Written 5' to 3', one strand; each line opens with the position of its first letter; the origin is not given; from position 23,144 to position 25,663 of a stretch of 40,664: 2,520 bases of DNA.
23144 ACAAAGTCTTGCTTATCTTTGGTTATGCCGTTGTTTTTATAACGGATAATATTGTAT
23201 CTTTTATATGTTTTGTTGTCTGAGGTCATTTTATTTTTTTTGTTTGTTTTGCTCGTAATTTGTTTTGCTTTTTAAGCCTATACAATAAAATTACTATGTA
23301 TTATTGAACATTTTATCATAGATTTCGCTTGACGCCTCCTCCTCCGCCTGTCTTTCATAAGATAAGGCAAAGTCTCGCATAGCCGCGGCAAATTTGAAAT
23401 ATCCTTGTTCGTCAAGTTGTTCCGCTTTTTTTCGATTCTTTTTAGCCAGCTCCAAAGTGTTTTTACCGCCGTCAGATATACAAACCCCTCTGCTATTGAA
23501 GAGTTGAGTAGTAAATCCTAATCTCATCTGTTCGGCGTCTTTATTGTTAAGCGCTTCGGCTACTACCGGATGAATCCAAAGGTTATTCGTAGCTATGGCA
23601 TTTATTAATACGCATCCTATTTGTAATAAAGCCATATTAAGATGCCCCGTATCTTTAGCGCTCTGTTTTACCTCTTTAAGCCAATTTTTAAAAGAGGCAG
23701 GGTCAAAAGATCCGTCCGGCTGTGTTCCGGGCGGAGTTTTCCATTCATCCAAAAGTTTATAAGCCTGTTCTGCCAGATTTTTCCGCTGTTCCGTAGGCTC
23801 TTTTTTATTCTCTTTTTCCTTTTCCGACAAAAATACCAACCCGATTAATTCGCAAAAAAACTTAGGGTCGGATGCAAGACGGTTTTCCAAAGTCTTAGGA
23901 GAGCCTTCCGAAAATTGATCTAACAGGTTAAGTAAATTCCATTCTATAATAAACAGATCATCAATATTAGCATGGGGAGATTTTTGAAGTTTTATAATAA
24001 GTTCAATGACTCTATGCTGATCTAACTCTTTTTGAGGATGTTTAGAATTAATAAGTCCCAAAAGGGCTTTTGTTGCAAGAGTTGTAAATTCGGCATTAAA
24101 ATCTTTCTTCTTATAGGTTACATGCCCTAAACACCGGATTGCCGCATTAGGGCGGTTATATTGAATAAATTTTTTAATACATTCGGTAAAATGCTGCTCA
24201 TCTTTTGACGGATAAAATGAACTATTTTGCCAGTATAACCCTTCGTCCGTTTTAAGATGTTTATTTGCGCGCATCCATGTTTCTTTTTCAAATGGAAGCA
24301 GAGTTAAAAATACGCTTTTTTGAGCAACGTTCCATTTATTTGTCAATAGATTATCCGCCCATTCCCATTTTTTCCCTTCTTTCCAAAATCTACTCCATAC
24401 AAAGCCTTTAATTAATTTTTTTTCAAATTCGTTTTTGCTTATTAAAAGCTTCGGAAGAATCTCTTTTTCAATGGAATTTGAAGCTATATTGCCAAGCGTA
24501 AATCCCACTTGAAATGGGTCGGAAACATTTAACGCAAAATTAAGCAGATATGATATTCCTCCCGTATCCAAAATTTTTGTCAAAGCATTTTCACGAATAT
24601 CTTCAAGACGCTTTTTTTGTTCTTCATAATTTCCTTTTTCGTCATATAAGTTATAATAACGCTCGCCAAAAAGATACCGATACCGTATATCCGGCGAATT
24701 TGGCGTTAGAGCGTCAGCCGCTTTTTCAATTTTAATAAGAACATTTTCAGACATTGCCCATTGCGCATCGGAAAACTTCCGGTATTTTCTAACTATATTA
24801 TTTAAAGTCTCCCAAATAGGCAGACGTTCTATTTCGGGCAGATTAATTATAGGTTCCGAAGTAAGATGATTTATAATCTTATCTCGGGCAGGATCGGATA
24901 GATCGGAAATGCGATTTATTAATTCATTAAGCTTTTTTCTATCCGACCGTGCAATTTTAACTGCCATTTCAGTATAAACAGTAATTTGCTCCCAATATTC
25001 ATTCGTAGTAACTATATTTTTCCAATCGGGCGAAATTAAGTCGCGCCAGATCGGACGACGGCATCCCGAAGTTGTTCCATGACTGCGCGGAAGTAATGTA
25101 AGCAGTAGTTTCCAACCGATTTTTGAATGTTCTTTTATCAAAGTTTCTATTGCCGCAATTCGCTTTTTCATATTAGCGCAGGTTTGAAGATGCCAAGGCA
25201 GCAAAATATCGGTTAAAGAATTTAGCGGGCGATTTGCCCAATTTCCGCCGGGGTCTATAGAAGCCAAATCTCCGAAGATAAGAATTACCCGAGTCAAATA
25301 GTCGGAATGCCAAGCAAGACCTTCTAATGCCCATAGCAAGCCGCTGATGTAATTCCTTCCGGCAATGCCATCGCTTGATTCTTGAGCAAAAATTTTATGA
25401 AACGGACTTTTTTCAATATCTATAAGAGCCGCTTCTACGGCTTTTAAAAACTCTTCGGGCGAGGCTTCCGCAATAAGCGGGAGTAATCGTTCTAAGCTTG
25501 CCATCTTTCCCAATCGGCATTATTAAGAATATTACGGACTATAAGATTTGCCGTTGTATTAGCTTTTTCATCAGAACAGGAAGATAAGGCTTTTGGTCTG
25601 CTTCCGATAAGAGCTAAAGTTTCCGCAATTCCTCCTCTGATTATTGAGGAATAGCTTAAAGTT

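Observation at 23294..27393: Overlapping pair of large orphan genes (538 aa plus 739 aa): best candidate for an undescribed system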

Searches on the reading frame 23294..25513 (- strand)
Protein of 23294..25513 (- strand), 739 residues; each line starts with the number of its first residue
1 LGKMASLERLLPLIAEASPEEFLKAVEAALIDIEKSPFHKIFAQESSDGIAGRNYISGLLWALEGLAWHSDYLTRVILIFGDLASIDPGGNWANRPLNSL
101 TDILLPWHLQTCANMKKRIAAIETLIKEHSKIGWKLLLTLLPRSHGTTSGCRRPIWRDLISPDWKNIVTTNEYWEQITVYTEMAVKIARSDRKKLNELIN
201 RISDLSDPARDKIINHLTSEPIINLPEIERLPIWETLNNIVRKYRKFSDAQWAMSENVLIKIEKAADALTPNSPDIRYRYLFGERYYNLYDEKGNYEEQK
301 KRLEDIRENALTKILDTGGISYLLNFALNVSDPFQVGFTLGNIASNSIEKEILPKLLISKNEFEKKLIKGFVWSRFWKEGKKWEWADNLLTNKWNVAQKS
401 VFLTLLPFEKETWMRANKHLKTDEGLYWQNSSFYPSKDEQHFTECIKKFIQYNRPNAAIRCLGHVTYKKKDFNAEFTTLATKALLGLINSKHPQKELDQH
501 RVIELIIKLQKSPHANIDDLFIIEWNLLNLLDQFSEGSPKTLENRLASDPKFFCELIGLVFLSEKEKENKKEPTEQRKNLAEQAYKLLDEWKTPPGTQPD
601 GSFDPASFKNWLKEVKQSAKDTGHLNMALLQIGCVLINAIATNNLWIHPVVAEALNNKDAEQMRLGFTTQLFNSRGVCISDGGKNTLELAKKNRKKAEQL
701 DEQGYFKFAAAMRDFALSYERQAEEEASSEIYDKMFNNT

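Call 3: search_protein_families(library=pfam, proteins=[window:23294-25513:-], max_evalue=1)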
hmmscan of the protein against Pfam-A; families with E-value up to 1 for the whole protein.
window:23294-25513:- (739 aa): 2 families
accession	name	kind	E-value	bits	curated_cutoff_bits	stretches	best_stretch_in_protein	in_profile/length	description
PF11074.14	DUF2779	-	0.071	13.8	23.3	1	122-216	58-118/126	Domain of unknown function(DUF2779)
PF08438.16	YGR210-like_G4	-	0.11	13.3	24.7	1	279-330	46-97/108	Obg-like GTPase YGR210-like, G4 motif-containing domain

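Call 4: search_protein_families(library=padloc, proteins=[window:23294-25513:-], max_evalue=1)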
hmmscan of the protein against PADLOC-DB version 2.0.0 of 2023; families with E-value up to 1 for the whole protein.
window:23294-25513:- (739 aa): 0 families

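Call 5: search_protein_families(library=ncbifam, proteins=[window:23294-25513:-], max_evalue=1)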
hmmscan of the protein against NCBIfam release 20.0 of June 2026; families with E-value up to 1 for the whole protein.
window:23294-25513:- (739 aa): 0 families

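Call 6: search_protein_families(library=phrogs, proteins=[window:23294-25513:-], max_evalue=1)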
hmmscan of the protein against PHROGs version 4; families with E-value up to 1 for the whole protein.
window:23294-25513:- (739 aa): 5 families
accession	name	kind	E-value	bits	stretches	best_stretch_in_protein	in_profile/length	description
phrog_18693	-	unknown function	1.9e-90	305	1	4-726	524-1245/1258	-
phrog_6263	-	other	0.051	13.2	1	113-247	34-160/548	DNA methyltransferase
phrog_1293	-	tail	0.06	12.1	1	119-251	424-510/1424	tail length tape measure protein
phrog_37223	-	unknown function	0.14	13.3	1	472-488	5-21/36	-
phrog_7077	-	unknown function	0.18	13.3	1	647-693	22-66/90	-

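Call 8: find_homologous_proteins(query=window:23294-25513:-)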
Query window:23294-25513:- (739 aa): 486 proteins with E <= 0.001 among 8000 candidates; the best 120 are listed.
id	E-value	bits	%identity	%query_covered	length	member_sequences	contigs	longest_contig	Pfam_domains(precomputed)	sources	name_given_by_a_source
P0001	0.0e+0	1687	100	100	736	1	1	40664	-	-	-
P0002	0.0e+0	1026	62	99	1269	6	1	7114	-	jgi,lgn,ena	-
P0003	1.8e-294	997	60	99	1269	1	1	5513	-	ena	-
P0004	2.3e-276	937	57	99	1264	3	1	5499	-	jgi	jgi:hypothetical protein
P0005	1.7e-271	921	56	99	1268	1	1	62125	-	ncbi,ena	-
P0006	1.8e-271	921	56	99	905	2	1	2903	-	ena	-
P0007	1.9e-264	898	55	98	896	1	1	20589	-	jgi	jgi:hypothetical protein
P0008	3.0e-262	890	54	99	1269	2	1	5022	-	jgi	-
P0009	3.9e-261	887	54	99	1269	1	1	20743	-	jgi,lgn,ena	-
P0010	1.9e-258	878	54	99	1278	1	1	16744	-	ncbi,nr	ncbi:MAG: hypothetical protein KZQ81_09220 [Candidatus Thiodiazotropha sp. (ex Rostrolucina anteroro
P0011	1.0e-257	875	53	99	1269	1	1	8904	-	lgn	-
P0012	6.1e-256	870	55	99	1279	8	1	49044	-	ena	-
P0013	4.9e-253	860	53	99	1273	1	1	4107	-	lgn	-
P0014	4.3e-251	854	53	99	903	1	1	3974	-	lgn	-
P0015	1.5e-248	845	52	99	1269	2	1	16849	-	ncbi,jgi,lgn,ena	-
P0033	1.9e-239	815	51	99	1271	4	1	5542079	-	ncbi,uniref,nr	ncbi:hypothetical protein DesLBE_4674 [Desulfitobacterium sp. LBE]|uniref:hypothetical protein n=1 T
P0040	5.1e-238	810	50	99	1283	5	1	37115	-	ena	-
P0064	7.0e-234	797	50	99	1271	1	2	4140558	-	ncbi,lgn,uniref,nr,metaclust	ncbi:hypothetical protein [Acetobacterium malicum]|uniref:hypothetical protein n=1 Tax=Acetobacteriu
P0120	3.8e-215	735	47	99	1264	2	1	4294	-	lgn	-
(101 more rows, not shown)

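Call 11: find_encoding_contigs(protein=P0033, flank=10000, max_places=4)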
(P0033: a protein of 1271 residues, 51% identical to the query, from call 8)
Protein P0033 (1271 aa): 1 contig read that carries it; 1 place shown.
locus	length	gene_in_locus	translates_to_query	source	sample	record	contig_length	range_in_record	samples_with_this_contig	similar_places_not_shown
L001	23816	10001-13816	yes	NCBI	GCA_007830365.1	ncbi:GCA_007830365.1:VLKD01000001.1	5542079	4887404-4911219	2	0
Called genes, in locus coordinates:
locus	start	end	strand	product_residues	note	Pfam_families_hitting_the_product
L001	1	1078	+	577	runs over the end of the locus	PF04205:FMN_bind, PF00890:FAD_binding_2, PF01134:GIDA (faint), PF01266:DAO (weak), PF03486:HI0933_like, PF07992:Pyr_redox_2 (faint), PF12831:FAD_oxidored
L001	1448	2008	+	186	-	PF28474:DUF8412, PF13376:OmdA (weak)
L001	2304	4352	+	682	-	PF00580:UvrD-helicase, PF13245:AAA_19 (faint), PF01443:Viral_helicase1 (weak), PF13361:UvrD_C, PF13538:UvrD_C_2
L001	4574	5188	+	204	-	PF00440:TetR_N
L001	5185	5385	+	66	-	-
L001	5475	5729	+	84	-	PF12674:Zn_ribbon_2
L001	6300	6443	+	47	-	-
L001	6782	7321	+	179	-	-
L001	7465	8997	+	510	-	PF02463:SMC_N (faint), PF11398:DUF2813 (weak), PF13175:AAA_15, PF13476:AAA_23 (weak), PF13304:AAA_21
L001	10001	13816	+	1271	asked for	-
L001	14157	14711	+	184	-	-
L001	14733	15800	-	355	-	PF13551:HTH_29 (faint), PF13565:HTH_32 (weak), PF00665:rve, PF13683:rve_3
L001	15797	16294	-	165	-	PF01527:HTH_Tnp_1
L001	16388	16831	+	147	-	-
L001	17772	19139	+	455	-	PF13175:AAA_15 (weak), PF02463:SMC_N (faint), PF13304:AAA_21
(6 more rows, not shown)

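Call 12: find_encoding_contigs(protein=P0064, flank=10000, max_places=4)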
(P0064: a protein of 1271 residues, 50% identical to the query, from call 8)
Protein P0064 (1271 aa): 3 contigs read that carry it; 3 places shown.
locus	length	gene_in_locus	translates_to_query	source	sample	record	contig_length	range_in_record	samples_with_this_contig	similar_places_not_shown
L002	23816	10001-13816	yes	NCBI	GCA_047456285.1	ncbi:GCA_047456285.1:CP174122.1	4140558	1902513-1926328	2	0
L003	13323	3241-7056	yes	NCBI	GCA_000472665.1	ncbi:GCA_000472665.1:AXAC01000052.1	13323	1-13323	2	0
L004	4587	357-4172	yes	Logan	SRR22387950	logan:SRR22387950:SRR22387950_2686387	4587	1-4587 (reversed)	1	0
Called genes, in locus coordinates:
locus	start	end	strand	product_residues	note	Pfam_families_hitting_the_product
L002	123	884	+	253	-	PF02654:CobS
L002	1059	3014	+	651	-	PF08497:Radical_SAM_N, PF04055:Radical_SAM, PF11842:DUF3362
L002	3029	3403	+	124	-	PF01325:Fe_dep_repress, PF12802:MarR_2 (weak), PF02742:Fe_dep_repr_C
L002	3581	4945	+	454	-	PF01938:TRAM, PF05958:tRNA_U5-meth_tr, PF13847:Methyltransf_31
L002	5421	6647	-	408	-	PF01548:DEDD_Tnp_IS110, PF02371:Transposase_20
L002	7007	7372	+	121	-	PF01381:HTH_3 (weak)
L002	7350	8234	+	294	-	PF06114:Peptidase_M78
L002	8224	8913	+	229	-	-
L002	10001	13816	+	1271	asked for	-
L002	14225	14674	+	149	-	-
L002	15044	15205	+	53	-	-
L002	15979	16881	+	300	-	-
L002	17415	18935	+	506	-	PF22483:Mu-transpos_C_2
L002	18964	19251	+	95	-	PF01695:IstB_IS21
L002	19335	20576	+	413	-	PF00665:rve, PF22483:Mu-transpos_C_2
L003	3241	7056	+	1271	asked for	-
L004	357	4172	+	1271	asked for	-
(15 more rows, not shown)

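Call 14: find_related_loci(query=A1, collection=genome_contigs, flank=10000)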
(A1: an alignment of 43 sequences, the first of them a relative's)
Query A1 (1269 aa) in genome_contigs; peptide patterns used: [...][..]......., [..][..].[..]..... (x = any residue, [..] = any of these).
391 stretches matched a pattern; 240 encode a relative of the query (tblastn E <= 1e-3); the best 80 are kept; 80 distinct loci.
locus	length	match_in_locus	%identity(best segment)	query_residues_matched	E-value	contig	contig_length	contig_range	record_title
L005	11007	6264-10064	67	1-1267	0e+0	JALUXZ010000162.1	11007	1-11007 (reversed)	MAG: Mariprofundaceae bacterium isolate 131-447_metabat2_scaf2bin.046 131-447_scaffold_3481_c1, whole genome shotgun seq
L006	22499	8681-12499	65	1-1267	0e+0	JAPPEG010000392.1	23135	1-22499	MAG: Gemmatimonadota bacterium isolate IRC4_bin_45 NODE_1527_length_23135_cov_17.9959, whole genome shotgun sequence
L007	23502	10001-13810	64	1-1267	0e+0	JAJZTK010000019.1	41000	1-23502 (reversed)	MAG: Deltaproteobacteria bacterium isolate SKS3.bin71 NODE_1323_length_41000_cov_1.853448, whole genome shotgun sequence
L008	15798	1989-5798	64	1-1267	0e+0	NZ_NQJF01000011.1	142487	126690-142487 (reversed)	Oceanimonas baumannii strain ATCC 700832 NODE_11_length_142487_cov_122.152, whole genome shotgun sequence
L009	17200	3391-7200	64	1-1267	0e+0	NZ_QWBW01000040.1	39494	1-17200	Modicisalibacter coralii strain 362.1 scaffold_34, whole genome shotgun sequence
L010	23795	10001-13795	63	1-1264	0e+0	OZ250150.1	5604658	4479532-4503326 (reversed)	MAG: Candidatus Latescibacterota bacterium isolate 5c13c588-1760-4ea4-89ab-5ccd14670b69 genome assembly, chromosome: 1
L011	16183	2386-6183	62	1-1267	0e+0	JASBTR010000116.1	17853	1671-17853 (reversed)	MAG: Gammaproteobacteria bacterium isolate BWSM_42 k141_1360206, whole genome shotgun sequence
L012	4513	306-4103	61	1-1267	0e+0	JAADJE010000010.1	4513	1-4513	MAG: Gammaproteobacteria bacterium isolate M_MetaBat.99 contig-127_33246, whole genome shotgun sequence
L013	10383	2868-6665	61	1-1264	0e+0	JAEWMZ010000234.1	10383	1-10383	MAG: Bacillota bacterium isolate OH_PDB_15 k127_185108, whole genome shotgun sequence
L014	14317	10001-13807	60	1-1267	0e+0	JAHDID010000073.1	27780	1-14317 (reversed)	MAG: Verrucomicrobia bacterium isolate MAG-85 RZ_4805, whole genome shotgun sequence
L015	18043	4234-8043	61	1-1267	0e+0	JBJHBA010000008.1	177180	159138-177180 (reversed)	MAG: Verrucomicrobiota bacterium isolate SF2967_J5348.semibin_refined.143 NODE_82_length_177180_cov_27.778541, whole gen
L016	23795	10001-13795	60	1-1267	0e+0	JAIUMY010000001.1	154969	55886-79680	MAG: Opitutales bacterium isolate PBR18_bin56 bin56.contig0000, whole genome shotgun sequence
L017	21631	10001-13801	64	1-1267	0e+0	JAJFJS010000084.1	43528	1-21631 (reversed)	MAG: Gammaproteobacteria bacterium isolate OFTM71 OFTM71_83, whole genome shotgun sequence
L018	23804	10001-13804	61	1-1267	0e+0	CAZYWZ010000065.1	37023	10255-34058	MAG TPA_asm: uncultured Verrucomicrobiales bacterium isolate SRP323723_co1_57 genome assembly, contig: NODE_909_length_3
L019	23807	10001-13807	61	2-1269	0e+0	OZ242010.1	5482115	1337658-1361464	MAG: Candidatus Latescibacterota bacterium isolate 318c57a3-5c92-4b38-acc3-b9680ed3e2d2 genome assembly, chromosome: 1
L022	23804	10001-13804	62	1-1267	0e+0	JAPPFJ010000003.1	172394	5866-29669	MAG: Gemmatimonadota bacterium isolate RHO1_bin_28 NODE_154_length_172394_cov_40.763867, whole genome shotgun sequence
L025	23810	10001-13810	59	2-1269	0e+0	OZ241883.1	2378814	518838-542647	MAG: Candidatus Oxydemutator sp. isolate ab8917f1-825d-4d05-ac93-14152a76d45d genome assembly, chromosome: 1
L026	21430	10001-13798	64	1-1267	0e+0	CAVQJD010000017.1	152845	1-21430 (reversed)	MAG: uncultured Gammaproteobacteria bacterium isolate MFD09779.bin.2.64 genome assembly, contig: contig_77977, whole gen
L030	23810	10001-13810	56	1-1264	0e+0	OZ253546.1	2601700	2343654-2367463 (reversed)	MAG: Candidatus Poriferihabitaceae bacterium isolate 463de4ad-0157-4836-b656-1c8ed91a77ea genome assembly, chromosome: 1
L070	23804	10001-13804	55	1-1267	0e+0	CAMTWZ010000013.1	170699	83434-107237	MAG: uncultured Bacteroidetes bacterium isolate G04_MAG_00058 genome assembly, contig: G04_MAG_00058_000000000013, whole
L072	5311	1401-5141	46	16-1264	0e+0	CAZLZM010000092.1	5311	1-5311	MAG TPA_asm: uncultured Nitrosopumilales archaeon isolate binchicken_co71_71 genome assembly, contig: NODE_7013_length_5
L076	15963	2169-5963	51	1-1269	0e+0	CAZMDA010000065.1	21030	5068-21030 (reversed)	MAG TPA_asm: uncultured Bordetella sp. isolate binchicken_co411_62 genome assembly, contig: NODE_1332_length_21030_cov_1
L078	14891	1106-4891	61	1-1264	0e+0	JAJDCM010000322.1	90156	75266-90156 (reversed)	MAG: Planctomycetota bacterium isolate OFTM205 OFTM205_321, whole genome shotgun sequence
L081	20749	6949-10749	54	1-1267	0e+0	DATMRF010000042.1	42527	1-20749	MAG TPA_asm: Candidatus Acidoferrum sp. isolate SMAG_U12948 k141_373217, whole genome shotgun sequence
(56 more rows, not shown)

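Call 21: search_protein_families(library=pfam, proteins=[L081:10755-12368:+, L072:106-1362:+, L010:5844-9398:+, L019:21700-22947:+, L070:13831-16752:+, L018:3359-5755:+, L017:16745-17059:+, L006:7163-7768:+], max_evalue=0.00001)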
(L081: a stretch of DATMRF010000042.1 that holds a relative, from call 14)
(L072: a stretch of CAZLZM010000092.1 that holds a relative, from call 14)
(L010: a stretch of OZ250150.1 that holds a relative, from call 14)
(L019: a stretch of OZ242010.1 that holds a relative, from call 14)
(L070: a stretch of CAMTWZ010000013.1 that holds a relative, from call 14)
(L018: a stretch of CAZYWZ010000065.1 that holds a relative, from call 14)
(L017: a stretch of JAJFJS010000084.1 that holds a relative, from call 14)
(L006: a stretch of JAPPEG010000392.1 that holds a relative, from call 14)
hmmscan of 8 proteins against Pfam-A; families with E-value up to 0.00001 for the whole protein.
L081:10755-12368:+ (537 aa): 3 families
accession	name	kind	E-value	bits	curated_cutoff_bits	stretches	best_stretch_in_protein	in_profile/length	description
PF02384.22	N6_Mtase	-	2e-59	201.9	20.4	1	180-505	4-308/311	N-6 DNA Methylase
PF01170.24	UPF0020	-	6e-08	33.1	22.3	1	212-317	19-132/197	RMKL-like, methyltransferase domain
PF12161.14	HsdM_N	-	4.9e-07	30.9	24.5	1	18-100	3-91/135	HsdM N-terminal domain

L072:106-1362:+ (418 aa): 1 family
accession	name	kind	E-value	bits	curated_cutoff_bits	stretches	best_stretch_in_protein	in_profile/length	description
PF01420.25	Methylase_S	-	5.3e-19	69.5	22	1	3-165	2-167/168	Type I restriction modification DNA specificity domain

L010:5844-9398:+ (1184 aa): 4 families
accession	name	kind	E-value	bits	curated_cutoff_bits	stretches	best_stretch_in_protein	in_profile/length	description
PF07669.17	Eco57I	-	5.8e-36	124.6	25.3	1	609-851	1-171/171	Eco57I restriction-modification methylase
PF12950.13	TaqI_C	-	2.9e-15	57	26.5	1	970-1119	1-118/118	TaqI-like C-terminal specificity domain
PF02384.22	N6_Mtase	-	1.3e-08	35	20.4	0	754-862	122-229/311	N-6 DNA Methylase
PF20473.4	MmeI_Mtase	-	5.7e-08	32.7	27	1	516-825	13-207/259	MmeI, DNA-methyltransferase domain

L019:21700-22947:+ (415 aa): 2 families
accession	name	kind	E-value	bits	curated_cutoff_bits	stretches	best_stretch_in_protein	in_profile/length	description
PF04326.19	SLFN_AlbA_2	-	6.5e-20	72.3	25.3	1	27-142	1-118/118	Schlafen, AlbA_2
PF13749.12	HATPase_c_4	-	3e-12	46.8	26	1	311-374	2-66/89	Putative ATP-dependent DNA helicase recG C-terminal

L070:13831-16752:+ (973 aa): 4 families
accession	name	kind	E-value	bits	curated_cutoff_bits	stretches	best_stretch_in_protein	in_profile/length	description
PF18766.7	SWI2_SNF2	-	4e-58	197.1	26.7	1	263-481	1-213/221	SWI2/SNF2 ATPase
PF04313.20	HSDR_N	-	1.2e-26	94.2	25.1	1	5-204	3-190/198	Type I restriction enzyme R protein N terminus (HSDR_N)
PF04851.21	ResIII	-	2e-22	80.3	22.5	1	258-417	2-163/164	Type III restriction enzyme, res subunit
PF22679.2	T1R_D3-like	-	3.4e-17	63.7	27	1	555-657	66-156/158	Type I restriction enzyme subunit R domain 3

L018:3359-5755:+ (798 aa): 4 families
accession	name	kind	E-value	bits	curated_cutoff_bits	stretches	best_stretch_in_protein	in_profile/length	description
PF04851.21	ResIII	-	1.4e-29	103.5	22.5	1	164-326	3-163/164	Type III restriction enzyme, res subunit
PF18766.7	SWI2_SNF2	-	2.2e-09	37.7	26.7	1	169-376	2-187/221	SWI2/SNF2 ATPase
PF08463.15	EcoEI_R_C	-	3.5e-09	37.4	24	1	645-760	1-124/163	EcoEI R protein C-terminal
PF00271.37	Helicase_C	-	4.2e-07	30.7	23.5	1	457-566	11-108/110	Helicase conserved C-terminal domain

L017:16745-17059:+ (104 aa): 1 family
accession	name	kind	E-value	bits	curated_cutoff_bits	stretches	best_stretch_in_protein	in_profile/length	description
PF01863.23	YgjP-like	-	9.5e-27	94.8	26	1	4-99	110-205/207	YgjP-like, metallopeptidase domain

L006:7163-7768:+ (201 aa): 1 family
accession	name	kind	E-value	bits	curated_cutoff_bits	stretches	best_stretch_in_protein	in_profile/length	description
PF17761.7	DUF1016_N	-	5.9e-38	130.5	32.8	1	39-200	1-127/137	DUF1016 N-terminal domain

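Call 32: search_protein_families(library=pfam, alignment_id=A4, max_evalue=0.00001)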
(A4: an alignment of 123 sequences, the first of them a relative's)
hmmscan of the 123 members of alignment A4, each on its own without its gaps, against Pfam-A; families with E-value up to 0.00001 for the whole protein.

A. member 1, L001:7465-8994:+ (510 aa): 5 families
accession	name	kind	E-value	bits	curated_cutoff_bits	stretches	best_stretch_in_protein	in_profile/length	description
PF13175.12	AAA_15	-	4.8e-83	280.3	32.1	1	1-380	1-374/374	AAA ATPase domain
PF13304.12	AAA_21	-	1.4e-14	55.4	27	1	25-380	1-303/304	AAA domain, putative AbiEii toxin, Type IV TA system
PF11398.14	DUF2813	-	2.1e-09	37.7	21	1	1-76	1-75/372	Protein of unknown function (DUF2813)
PF13476.12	AAA_23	-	1.4e-06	29.5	27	1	6-265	2-194/201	AAA domain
PF02463.25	SMC_N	-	8e-06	25.9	40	0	3-382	2-204/220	RecF/RecN/SMC N terminal domain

B. families by the number of members that match (of 123 scanned): 83 families (the first 25 are shown)
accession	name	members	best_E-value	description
PF07669.17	Eco57I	4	5.8e-36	Eco57I restriction-modification methylase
PF01420.25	Methylase_S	4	1e-29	Type I restriction modification DNA specificity domain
PF02384.22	N6_Mtase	4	3.5e-11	N-6 DNA Methylase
PF02774.23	Semialdhyde_dhC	3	2.8e-60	Semialdehyde dehydrogenase, dimerisation domain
PF18766.7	SWI2_SNF2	3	4e-58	SWI2/SNF2 ATPase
PF01118.30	Semialdhyde_dh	3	1.5e-34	Semialdehyde dehydrogenase, NAD binding domain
PF04851.21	ResIII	3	6.5e-33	Type III restriction enzyme, res subunit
PF03350.21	UPF0114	3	4.8e-31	Uncharacterized protein family, UPF0114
PF13175.12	AAA_15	2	4.8e-83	AAA ATPase domain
PF00291.31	PALP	2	1.6e-74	Pyridoxal-phosphate dependent enzyme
PF01610.23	DDE_Tnp_ISL3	2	1.8e-61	Transposase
PF01555.25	N6_N4_Mtase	2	1.1e-54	DNA methylase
PF04313.20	HSDR_N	2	1.2e-26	Type I restriction enzyme R protein N terminus (HSDR_N)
PF04326.19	SLFN_AlbA_2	2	1.8e-20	Schlafen, AlbA_2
PF13304.12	AAA_21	2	2.1e-17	AAA domain, putative AbiEii toxin, Type IV TA system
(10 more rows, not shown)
